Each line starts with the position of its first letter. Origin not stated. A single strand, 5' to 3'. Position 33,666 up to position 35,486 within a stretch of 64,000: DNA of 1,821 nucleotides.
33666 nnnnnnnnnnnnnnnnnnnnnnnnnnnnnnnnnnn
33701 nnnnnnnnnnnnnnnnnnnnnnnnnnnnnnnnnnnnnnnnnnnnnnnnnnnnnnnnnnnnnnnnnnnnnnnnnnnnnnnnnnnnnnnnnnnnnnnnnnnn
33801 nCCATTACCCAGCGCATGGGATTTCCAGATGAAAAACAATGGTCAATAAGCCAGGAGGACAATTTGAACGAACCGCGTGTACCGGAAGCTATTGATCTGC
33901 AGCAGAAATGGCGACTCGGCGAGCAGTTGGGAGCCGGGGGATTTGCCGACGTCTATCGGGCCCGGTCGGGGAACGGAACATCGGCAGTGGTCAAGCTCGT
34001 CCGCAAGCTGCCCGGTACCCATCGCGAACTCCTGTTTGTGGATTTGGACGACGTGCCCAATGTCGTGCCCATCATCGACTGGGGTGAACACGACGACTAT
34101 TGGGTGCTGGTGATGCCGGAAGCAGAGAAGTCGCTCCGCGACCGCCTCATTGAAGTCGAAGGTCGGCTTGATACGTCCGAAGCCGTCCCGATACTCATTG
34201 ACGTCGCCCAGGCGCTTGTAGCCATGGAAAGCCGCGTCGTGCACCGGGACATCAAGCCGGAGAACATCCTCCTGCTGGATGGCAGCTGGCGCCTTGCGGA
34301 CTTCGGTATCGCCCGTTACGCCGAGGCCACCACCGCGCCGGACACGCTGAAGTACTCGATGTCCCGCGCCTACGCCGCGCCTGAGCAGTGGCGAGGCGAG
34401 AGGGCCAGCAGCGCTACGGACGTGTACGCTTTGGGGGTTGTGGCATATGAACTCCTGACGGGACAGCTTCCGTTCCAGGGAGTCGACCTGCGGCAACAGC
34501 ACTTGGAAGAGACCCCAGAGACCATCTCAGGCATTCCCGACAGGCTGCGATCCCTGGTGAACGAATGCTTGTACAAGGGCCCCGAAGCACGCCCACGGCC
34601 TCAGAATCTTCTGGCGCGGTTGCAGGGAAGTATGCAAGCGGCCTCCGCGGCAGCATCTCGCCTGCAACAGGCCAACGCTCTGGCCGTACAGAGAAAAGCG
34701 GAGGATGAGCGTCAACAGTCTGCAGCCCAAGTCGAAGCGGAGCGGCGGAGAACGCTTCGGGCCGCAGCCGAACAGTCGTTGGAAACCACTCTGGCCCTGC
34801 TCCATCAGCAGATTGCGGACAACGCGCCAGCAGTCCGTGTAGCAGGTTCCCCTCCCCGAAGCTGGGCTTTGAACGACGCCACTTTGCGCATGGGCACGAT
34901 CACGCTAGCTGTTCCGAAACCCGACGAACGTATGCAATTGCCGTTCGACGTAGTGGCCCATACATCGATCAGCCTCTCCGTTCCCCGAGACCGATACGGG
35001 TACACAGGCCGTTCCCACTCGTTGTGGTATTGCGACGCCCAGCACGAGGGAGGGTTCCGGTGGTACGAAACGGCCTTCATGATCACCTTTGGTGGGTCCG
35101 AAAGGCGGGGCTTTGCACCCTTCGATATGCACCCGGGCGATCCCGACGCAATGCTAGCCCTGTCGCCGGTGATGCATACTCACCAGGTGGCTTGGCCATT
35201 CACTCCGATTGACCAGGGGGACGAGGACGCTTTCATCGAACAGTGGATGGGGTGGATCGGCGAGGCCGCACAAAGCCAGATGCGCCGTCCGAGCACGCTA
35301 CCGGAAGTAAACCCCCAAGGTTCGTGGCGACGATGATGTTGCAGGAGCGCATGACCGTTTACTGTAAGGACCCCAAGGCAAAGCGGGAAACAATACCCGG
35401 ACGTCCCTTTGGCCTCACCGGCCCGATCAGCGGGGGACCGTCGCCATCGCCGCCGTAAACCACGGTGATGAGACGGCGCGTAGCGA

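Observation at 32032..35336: HEPN-motif protein adjacent to a Ser/Thr kinase with novel C-terminal domain (split Ire1/RNase L-like logic)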

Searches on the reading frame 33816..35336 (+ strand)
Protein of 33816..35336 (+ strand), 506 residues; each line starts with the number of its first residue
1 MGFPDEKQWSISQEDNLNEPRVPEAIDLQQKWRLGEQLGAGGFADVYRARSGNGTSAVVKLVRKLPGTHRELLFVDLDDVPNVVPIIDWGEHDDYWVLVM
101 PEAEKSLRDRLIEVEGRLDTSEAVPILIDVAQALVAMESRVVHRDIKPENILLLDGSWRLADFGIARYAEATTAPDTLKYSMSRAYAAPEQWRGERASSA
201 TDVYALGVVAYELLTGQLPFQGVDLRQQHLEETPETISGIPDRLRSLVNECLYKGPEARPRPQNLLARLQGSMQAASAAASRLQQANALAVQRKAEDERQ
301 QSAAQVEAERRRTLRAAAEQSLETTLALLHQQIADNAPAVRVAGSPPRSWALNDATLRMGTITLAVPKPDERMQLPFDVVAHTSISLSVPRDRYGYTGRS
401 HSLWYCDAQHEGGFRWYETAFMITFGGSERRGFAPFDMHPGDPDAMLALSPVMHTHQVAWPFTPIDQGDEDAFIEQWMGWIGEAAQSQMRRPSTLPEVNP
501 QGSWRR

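Call 6: search_protein_families(library=pfam, proteins=[window:33816-35336:+], max_evalue=1)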
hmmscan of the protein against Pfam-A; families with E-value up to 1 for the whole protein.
window:33816-35336:+ (506 aa): 5 families
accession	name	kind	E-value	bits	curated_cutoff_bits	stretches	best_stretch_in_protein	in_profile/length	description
PF00069.31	Pkinase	-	3.5e-37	128.7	31.7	1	34-267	3-259/263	Protein kinase domain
PF07714.23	PK_Tyr_Ser-Thr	-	7.2e-27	94.7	23.1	1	34-268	3-257/258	Protein tyrosine and serine/threonine kinase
PF14531.12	Kinase-like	-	0.0058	16.4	25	1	127-257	154-287/289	Kinase-like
PF01636.29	APH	-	0.0072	16.5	23.2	1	117-169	153-200/239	Phosphotransferase enzyme family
PF03109.22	ABC1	-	0.12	11.9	22.9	0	38-63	38-63/244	ABC1 atypical kinase-like domain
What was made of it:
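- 33915..34616 (+): K residues 34-267: kinase catalytic domain with Gly loop 39-47, Lys60, Glu71, HRD 143-145, DFG 162-164 and APE 188-190. Pkinase E 3.5e-37 (call 6).
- Checked: The kinase is confirmed: Pkinase over residues 34-267, E 3.5e-37 (call 6).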

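Call 7: search_protein_families(library=padloc, proteins=[window:33816-35336:+], max_evalue=1)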
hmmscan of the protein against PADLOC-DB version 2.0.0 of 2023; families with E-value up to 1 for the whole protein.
window:33816-35336:+ (506 aa): 33 families (the best 25 are shown)
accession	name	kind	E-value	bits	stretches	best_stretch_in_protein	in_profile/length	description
PDLC04138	mad6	-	6.7e-53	178.6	1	19-310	40-353/659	mads_6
PDLC04053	PD-T4-6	-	3.6e-45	152.7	1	31-304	10-299/311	-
PDLC04042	PD-T4-6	-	6.9e-43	145.4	1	28-278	7-278/292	-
PDLC04043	PD-T4-6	-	1.1e-41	141.3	1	28-298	13-289/452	-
PDLC04039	PD-T4-6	-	3.1e-39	133.2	1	31-319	15-315/458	-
PDLC04041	PD-T4-6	-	1.7e-38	131.1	1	31-349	29-365/443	-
PDLC04060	PD-T4-6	-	2.2e-38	130.4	1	28-311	6-311/486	-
PDLC04047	PD-T4-6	-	1.8e-36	123.9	1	29-298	9-297/327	-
PDLC04054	PD-T4-6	-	1.8e-35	121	1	32-311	12-316/347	-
PDLC04057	PD-T4-6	-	2e-35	120.7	1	36-313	14-312/443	-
PDLC04061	PD-T4-6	-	2.2e-33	114.5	1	28-312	14-325/510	-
PDLC04048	PD-T4-6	-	7.7e-33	112.3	1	30-230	10-225/354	-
PDLC04044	PD-T4-6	-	8.7e-31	105.4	1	26-310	28-326/372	-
PDLC03920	MkoA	-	1.1e-30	104.7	1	31-324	9-332/1112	-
PDLC04052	PD-T4-6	-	4.1e-29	100.1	1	27-316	6-325/496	-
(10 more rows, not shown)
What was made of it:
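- On PD-T4-6-like defence kinase: PADLOC PD-T4-6 models score E 3.6e-45 and below over residues ~28-320 (call 7).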

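Call 8: search_protein_families(library=ncbifam, proteins=[window:33816-35336:+], max_evalue=1)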
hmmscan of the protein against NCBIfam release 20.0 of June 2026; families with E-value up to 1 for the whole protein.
window:33816-35336:+ (506 aa): 10 families
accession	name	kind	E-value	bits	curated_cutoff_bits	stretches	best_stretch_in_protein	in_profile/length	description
NF033483.0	PknB_PASTA_kin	equivalog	5.4e-46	157.8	450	2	81-311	67-307/563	Stk1 family PASTA domain-containing Ser/Thr kinase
NF047741.1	antiphage_MADS6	equivalog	1.6e-41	142.6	460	2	78-292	253-473/612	methylation-associated defense system protein kinase MAD6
NF052427.1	StpK7MSMEG_1200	equivalog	1.6e-29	102.9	900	1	32-337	9-322/601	serine/threonine protein kinase StpK7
NF053615.1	SerThrKinAfsKStmc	equivalog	1.3e-22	80.3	1300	1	128-322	119-323/809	protein serine/threonine kinase AfsK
TIGR03903.1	TOMM_kin_cyc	equivalog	2.5e-19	68.7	705.75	1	78-232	35-204/1267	TOMM system kinase/cyclase fusion protein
NF033442.0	BREX_PglW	equivalog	8e-13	47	990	2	178-277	386-491/1391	BREX system serine/threonine kinase PglW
NF009651.0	PRK13184.1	equivalog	4.1e-12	44.9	839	1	124-238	116-252/932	serine/threonine-protein kinase PknD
NF043056.1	T4SS_LegK1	equivalog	3.5e-08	32.5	550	1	111-210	184-280/516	Dot/Icm T4SS effector kinase LegK1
TIGR03724.2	arch_bud32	equivalog_domain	0.023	14.2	125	1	129-172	93-137/193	KEOPS complex kinase/ATPase Bud32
NF011464.0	PRK14879.1-7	equivalog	0.061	13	246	1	109-175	91-158/221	Kae1-associated kinase Bud32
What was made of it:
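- On MADS Mad6 / BREX PglW kinases: PglW scores 47 against 990 (call 8).
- Closest known: PD-T4-6 and other Ser/Thr-kinase defence proteins. Different: NCBIfam equivalog scores are far below their cutoffs, for example MAD6 142.6 against 460 (call 8).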

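Call 29: find_homologous_proteins(query=window:33816-35336:+)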
Query window:33816-35336:+ (506 aa): 7562 proteins with E <= 0.001 among 8000 candidates; the best 120 are listed.
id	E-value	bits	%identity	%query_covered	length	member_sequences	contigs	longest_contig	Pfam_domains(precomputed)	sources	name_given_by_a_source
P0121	0.0e+0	1062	95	97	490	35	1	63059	PF07714.24,PF00069.32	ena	-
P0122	2.1e-284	962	85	98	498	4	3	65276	PF07714.24,PF00069.32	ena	-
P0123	2.8e-284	962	86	98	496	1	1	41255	PF07714.24,PF00069.32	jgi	-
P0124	2.5e-280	949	85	97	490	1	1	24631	PF07714.24,PF00069.32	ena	-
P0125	6.9e-273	924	86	94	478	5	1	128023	PF07714.24,PF00069.32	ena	-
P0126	1.3e-218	745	98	69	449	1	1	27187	PF07714.24,PF00069.32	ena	-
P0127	3.3e-210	717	66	98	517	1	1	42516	PF07714.24,PF00069.32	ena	-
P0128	3.8e-210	717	66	98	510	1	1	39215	PF07714.24,PF00069.32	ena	-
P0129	6.5e-201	687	64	97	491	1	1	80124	PF07714.24,PF00069.32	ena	-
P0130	2.8e-198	678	63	97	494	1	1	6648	PF07714.24,PF00069.32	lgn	-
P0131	5.8e-198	677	64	96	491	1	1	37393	PF07714.24,PF00069.32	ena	-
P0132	8.1e-198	677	63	98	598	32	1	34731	PF07714.24,PF00069.32,PF10711.16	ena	-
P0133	1.1e-197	676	63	96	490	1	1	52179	PF07714.24,PF00069.32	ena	-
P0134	3.1e-196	671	64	97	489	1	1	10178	PF07714.24,PF00069.32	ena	-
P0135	7.9e-196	670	65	97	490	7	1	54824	PF07714.24,PF00069.32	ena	-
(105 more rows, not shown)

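Call 48: search_protein_families(library=phrogs, proteins=[window:33816-35336:+], max_evalue=0.01)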
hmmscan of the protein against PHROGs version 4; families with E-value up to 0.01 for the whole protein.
window:33816-35336:+ (506 aa): 3 families
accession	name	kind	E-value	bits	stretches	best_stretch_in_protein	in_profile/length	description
phrog_2361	-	other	1.1e-39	137.6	1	37-318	20-317/415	serine-threonine kinase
phrog_4972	-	unknown function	8e-07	29.2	1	124-211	221-312/501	-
phrog_14300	-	unknown function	0.00023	21.8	1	124-179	221-277/290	-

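Call 84: find_encoding_contigs(protein=P0127, flank=5000, max_places=1)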
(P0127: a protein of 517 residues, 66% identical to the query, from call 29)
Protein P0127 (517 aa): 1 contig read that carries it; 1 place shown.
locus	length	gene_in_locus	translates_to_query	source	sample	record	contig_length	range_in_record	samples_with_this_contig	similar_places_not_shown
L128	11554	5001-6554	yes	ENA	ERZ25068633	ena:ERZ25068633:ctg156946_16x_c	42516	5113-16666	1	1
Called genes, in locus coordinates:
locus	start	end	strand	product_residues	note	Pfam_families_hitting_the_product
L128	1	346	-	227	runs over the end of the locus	-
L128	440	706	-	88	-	-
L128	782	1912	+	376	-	PF01555:N6_N4_Mtase (faint)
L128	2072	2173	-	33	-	-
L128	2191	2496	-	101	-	-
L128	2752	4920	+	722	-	PF01381:HTH_3, PF13560:HTH_31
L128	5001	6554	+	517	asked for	PF00069:Pkinase, PF07714:PK_Tyr_Ser-Thr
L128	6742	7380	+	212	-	PF00239:Resolvase, PF13384:HTH_23 (faint), PF02796:HTH_7 (faint)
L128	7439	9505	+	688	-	PF01555:N6_N4_Mtase, PF14511:RE_EcoO109I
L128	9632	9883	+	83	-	-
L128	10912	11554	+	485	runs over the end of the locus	-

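Call 85: find_encoding_contigs(protein=P0129, flank=5000, max_places=1)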
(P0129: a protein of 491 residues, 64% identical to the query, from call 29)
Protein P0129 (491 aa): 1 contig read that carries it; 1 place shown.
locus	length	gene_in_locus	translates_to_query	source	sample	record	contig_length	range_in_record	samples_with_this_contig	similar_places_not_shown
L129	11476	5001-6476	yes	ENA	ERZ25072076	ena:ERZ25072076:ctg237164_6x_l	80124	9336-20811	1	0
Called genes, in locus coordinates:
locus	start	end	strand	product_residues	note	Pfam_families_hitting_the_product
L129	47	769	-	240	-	PF12183:NotI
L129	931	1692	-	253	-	PF02086:MethyltransfD12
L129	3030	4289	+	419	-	PF14072:DndB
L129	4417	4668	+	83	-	-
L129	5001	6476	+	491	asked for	PF00069:Pkinase, PF07714:PK_Tyr_Ser-Thr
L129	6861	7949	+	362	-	PF13384:HTH_23, PF13518:HTH_28 (weak), PF13551:HTH_29, PF13565:HTH_32, PF13358:DDE_3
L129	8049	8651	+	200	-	PF00239:Resolvase, PF02796:HTH_7 (weak), PF13936:HTH_38 (weak)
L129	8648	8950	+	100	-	-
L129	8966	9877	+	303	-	-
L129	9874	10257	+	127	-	-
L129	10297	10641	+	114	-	-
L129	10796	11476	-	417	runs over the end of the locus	PF00188:CAP (weak)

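Call 86: find_encoding_contigs(protein=P0122, flank=5000, max_places=2)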
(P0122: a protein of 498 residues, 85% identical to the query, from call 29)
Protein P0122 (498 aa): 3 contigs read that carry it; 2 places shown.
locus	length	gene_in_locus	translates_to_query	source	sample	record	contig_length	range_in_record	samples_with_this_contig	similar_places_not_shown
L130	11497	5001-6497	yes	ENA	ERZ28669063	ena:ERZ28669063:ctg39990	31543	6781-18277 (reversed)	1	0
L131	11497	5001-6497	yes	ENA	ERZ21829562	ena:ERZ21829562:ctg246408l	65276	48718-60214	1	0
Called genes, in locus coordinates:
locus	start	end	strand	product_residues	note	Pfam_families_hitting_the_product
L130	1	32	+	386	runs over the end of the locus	PF00929:RNase_T, PF16473:Rv2179c-like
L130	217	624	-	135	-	-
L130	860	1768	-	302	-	PF03446:NAD_binding_2, PF07991:KARI_N (weak), PF09130:DUF1932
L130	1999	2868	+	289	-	PF13701:DDE_Tnp_1_4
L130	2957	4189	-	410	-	PF14072:DndB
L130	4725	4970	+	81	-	-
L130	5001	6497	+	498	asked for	PF00069:Pkinase, PF07714:PK_Tyr_Ser-Thr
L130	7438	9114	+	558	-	PF00188:CAP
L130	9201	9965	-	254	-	PF03372:Exo_endo_phos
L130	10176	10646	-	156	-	PF00293:NUDIX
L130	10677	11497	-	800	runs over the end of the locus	PF00069:Pkinase, PF07714:PK_Tyr_Ser-Thr (weak), PF03747:ADP_ribosyl_GH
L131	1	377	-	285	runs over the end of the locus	-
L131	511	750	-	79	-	-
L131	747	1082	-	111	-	PF00196:GerE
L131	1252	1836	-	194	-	PF00196:GerE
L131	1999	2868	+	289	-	PF13701:DDE_Tnp_1_4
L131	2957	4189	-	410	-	PF14072:DndB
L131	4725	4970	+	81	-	-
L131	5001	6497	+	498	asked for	PF00069:Pkinase, PF07714:PK_Tyr_Ser-Thr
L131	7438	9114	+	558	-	PF00188:CAP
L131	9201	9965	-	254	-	PF03372:Exo_endo_phos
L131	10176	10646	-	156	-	PF00293:NUDIX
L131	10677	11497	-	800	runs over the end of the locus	PF00069:Pkinase, PF07714:PK_Tyr_Ser-Thr (weak), PF03747:ADP_ribosyl_GH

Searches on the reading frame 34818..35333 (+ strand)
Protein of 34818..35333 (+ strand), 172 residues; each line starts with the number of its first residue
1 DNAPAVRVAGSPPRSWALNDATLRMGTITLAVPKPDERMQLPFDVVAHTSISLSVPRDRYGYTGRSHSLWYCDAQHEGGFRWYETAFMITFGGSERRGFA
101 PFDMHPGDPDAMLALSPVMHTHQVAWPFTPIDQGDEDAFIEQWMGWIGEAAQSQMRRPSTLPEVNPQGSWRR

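Call 35: find_related_loci(query=A2, collection=metagenome_contigs, flank=8000)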
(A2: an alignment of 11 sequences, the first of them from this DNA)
Query A2 (172 aa) in metagenome_contigs; peptide patterns used: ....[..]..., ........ (x = any residue, [..] = any of these).
457 stretches matched a pattern; 336 encode a relative of the query (tblastn E <= 1e-3); the best 80 are kept; 80 distinct loci.
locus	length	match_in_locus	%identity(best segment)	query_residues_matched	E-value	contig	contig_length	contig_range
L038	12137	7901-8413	52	2-172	7e-50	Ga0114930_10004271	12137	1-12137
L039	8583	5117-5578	49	19-172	3e-47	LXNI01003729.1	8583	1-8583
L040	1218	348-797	49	18-172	1e-49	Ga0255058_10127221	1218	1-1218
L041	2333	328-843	49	1-172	2e-47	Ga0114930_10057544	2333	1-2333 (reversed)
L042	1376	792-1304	48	1-172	2e-48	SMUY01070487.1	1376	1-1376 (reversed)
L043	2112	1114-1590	50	15-172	6e-47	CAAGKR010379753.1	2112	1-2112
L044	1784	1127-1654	44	1-172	5e-46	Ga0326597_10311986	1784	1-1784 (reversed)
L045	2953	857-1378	47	1-172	3e-45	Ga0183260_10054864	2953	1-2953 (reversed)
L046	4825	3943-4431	46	13-171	1e-44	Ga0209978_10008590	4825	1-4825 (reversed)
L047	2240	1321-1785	48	23-172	2e-44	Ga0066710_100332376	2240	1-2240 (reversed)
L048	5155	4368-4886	46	6-170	3e-44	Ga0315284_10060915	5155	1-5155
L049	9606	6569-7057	47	13-171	3e-44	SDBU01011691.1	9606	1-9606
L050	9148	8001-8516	45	3-172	9e-44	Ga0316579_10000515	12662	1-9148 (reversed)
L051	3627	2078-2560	48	18-172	1e-43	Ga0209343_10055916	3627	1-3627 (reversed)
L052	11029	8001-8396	54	41-172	2e-43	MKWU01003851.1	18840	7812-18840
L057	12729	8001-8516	45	3-172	2e-42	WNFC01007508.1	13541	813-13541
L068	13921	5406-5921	45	3-172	3e-41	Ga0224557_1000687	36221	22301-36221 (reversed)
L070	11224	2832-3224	50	42-172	5e-41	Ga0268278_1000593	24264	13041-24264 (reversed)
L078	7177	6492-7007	43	1-171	1e-40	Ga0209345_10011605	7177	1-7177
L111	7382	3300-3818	44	1-172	8e-39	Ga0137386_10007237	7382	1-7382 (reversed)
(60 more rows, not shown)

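Call 49: search_solved_structures(query=A2, max_evalue=10)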
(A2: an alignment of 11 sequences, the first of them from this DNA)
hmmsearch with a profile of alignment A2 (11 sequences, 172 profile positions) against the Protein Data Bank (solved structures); distinct sequences matched with E-value up to 10: 0.

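Call 63: search_protein_families(library=pfam, proteins=[L038:5107-6468:+, L078:1911-5513:+, L111:531-1823:+, L070:4678-6657:+, L111:4468-6015:+, L057:5504-6871:+, L068:1386-4253:+], max_evalue=0.001)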
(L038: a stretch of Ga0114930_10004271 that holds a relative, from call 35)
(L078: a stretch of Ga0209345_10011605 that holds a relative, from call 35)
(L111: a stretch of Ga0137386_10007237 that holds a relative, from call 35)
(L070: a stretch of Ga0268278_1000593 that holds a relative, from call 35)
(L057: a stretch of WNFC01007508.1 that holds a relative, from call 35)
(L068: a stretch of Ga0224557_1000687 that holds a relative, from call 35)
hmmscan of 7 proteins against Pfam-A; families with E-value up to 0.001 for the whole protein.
L038:5107-6468:+ (453 aa): 1 family
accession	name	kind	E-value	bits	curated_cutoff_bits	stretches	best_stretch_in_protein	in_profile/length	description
PF00145.23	DNA_methylase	-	4.7e-55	187.7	22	2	94-445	41-323/324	C-5 cytosine-specific DNA methylase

L078:1911-5513:+ (1200 aa): 9 families
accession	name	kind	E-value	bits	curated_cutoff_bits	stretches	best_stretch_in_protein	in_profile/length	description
PF00271.37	Helicase_C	-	1.1e-24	87.2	23.5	1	529-639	2-109/110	Helicase conserved C-terminal domain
PF13020.12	NOV_C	-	1.4e-15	57.5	22.1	1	1060-1153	1-86/91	Protein NO VEIN, C-terminal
PF01381.28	HTH_3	-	5.4e-12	46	23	1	12-57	1-46/55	Helix-turn-helix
PF00176.29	SNF2-rel_dom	-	1e-11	44.9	24.9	1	146-412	16-275/290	SNF2-related domain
PF13560.12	HTH_31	-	3.2e-11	43.8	27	1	12-65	6-60/64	Helix-turn-helix domain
PF04851.21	ResIII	-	1.6e-08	35.1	22.5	1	129-276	3-142/164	Type III restriction enzyme, res subunit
PF00270.35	DEAD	-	2.3e-07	31.1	26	1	147-276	15-144/167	DEAD/DEAH box helicase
PF15731.11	MqsA_antitoxin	-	5.5e-05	23.7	30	1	8-65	70-126/131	Antitoxin component of bacterial toxin-antitoxin system, MqsA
PF12844.13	HTH_19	-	0.0008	19.7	30.2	0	11-58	3-50/64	Helix-turn-helix domain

L111:531-1823:+ (430 aa): 0 families

L070:4678-6657:+ (659 aa): 5 families
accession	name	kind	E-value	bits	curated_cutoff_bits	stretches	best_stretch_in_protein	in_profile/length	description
PF02384.22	N6_Mtase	-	1.9e-36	126.4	20.4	1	118-414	3-273/311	N-6 DNA Methylase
PF07669.17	Eco57I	-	6.9e-09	36.5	25.3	1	241-348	70-165/171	Eco57I restriction-modification methylase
PF01420.25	Methylase_S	-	7.8e-09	36.4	22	1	475-638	13-157/168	Type I restriction modification DNA specificity domain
PF01170.24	UPF0020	-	3.3e-08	33.9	22.3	1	147-261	17-137/197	RMKL-like, methyltransferase domain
PF13847.12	Methyltransf_31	-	0.00011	22.4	27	1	158-254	3-83/145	Methyltransferase domain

L111:4468-6015:+ (515 aa): 0 families

L057:5504-6871:+ (455 aa): 0 families

L068:1386-4253:+ (955 aa): 6 families
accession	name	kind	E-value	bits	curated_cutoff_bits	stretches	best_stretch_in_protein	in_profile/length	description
PF20473.4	MmeI_Mtase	-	4.7e-35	121.4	27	1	341-566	6-240/259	MmeI, DNA-methyltransferase domain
PF20464.3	MmeI_N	-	7.9e-24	85.4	27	1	11-181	3-180/181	MmeI, N-terminal domain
PF20465.4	MmeI_hel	-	3.6e-12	47.3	27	1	189-263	2-75/75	MmeI, helicase spacer domain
PF20466.3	MmeI_TRD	-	3.9e-11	43.1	27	1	629-807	31-205/207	MmeI, target recognition domain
PF07669.17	Eco57I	-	2.2e-07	31.6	25.3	1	411-535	2-141/171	Eco57I restriction-modification methylase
PF02384.22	N6_Mtase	-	0.00078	19.3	20.4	0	348-531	40-186/311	N-6 DNA Methylase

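Call 90: find_homologous_proteins(query=A2, max_evalue=0.001)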
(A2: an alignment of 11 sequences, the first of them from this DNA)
Query A2 (11 sequences) (172 aa, profile of the alignment): 391 proteins with E <= 0.001 among 2389 candidates; the best 120 are listed.
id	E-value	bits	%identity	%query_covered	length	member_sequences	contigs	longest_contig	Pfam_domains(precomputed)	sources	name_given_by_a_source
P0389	4.8e-77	275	56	99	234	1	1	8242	-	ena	-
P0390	1.4e-73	264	57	99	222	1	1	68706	-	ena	-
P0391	2.0e-73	264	99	86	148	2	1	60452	-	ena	-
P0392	2.9e-73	263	57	99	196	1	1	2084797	-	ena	-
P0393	1.2e-72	261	60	99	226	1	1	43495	-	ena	-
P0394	5.3e-72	259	55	100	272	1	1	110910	-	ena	-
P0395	2.0e-70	254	53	91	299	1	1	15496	-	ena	-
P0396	2.0e-70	254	53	99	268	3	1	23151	-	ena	-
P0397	8.0e-70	252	55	99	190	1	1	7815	-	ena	-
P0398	7.4e-69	249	54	99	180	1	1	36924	-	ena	-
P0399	5.0e-68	246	49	95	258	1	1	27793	-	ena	-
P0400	1.3e-67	245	68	76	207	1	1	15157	-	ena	-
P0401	3.9e-67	243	58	92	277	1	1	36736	-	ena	-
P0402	1.1e-66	242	46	99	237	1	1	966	-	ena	-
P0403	1.3e-65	238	53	99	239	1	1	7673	-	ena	-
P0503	1.4e-48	183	42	100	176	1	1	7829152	-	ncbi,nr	ncbi:hypothetical protein [Micromonospora sp. WMMD712]|nr:hypothetical protein [Micromonospora sp. W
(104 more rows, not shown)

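Call 91: find_encoding_contigs(protein=P0503, flank=4000, max_places=1)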
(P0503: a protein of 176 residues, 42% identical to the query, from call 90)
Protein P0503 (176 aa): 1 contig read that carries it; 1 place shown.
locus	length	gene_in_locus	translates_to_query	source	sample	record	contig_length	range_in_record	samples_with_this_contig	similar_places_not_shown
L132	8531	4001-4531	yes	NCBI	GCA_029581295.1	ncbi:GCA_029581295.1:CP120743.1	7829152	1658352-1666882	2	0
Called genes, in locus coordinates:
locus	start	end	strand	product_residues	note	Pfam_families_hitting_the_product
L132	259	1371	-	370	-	PF14022:DUF4238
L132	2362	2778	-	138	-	PF01527:HTH_Tnp_1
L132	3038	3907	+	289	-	PF00069:Pkinase, PF07714:PK_Tyr_Ser-Thr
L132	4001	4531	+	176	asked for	-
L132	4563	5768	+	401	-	PF14022:DUF4238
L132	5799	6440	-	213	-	-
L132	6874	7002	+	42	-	-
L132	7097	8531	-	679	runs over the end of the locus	PF02463:SMC_N (faint), PF13304:AAA_21 (faint), PF20469:OLD-like_TOPRIM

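Call 92: find_encoding_contigs(protein=P0392, flank=4000, max_places=1)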
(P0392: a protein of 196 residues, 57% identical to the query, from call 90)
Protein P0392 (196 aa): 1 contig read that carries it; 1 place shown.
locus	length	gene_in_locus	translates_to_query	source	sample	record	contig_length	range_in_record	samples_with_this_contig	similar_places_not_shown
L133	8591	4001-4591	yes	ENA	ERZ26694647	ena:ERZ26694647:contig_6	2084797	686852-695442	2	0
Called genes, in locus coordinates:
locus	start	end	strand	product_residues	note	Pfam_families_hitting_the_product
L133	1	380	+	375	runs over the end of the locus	PF07394:DUF1501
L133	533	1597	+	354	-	PF13449:Phytase-like (faint), PF06739:SBBP (faint), PF08450:SGL (faint), PF24684:Vgb_lyase (weak), PF17170:DUF5128 (faint), PF01436:NHL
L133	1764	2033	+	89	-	-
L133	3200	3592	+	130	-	-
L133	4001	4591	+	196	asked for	-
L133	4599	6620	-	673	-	PF04851:ResIII, PF18766:SWI2_SNF2, PF22679:T1R_D3-like, PF11867:T1RH-like_C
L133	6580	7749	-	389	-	PF04313:HSDR_N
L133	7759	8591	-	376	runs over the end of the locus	-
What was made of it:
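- Tried and rejected: The short hits examined were split or degraded kinase genes (calls 90-92).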
